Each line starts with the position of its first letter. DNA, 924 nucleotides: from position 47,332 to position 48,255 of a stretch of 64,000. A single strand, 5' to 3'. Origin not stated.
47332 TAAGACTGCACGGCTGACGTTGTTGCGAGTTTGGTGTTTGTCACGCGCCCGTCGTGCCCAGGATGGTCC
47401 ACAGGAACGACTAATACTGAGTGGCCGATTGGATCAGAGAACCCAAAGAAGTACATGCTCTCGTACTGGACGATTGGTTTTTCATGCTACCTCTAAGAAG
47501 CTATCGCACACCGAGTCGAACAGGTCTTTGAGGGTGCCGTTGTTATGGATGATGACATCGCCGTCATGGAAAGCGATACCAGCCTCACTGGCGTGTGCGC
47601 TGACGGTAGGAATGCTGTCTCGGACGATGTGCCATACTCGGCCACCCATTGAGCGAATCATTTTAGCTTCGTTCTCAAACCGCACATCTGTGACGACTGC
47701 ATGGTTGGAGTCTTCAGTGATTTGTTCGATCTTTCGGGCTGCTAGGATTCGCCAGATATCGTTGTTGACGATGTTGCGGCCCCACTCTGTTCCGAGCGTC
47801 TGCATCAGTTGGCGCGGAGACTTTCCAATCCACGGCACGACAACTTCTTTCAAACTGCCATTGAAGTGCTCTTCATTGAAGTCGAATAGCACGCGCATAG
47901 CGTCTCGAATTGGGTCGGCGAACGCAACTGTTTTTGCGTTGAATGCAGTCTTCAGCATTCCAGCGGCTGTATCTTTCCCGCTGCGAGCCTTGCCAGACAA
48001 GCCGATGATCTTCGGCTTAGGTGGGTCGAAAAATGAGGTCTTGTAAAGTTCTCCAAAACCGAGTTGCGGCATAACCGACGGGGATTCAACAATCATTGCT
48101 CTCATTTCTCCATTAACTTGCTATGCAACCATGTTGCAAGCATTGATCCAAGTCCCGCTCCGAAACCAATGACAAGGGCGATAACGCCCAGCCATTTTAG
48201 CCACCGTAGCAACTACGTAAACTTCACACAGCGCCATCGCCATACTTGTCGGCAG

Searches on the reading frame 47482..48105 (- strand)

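Call 37: search_protein_families(library=phrogs, proteins=[window:47482-48105:-], max_evalue=0.0001)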
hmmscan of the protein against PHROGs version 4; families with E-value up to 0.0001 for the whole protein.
window:47482-48105:- (207 aa): 1 family
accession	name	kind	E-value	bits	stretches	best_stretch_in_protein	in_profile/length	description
phrog_139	-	other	3.3e-59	202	1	24-201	76-258/342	deoxynucleoside monophosphate kinase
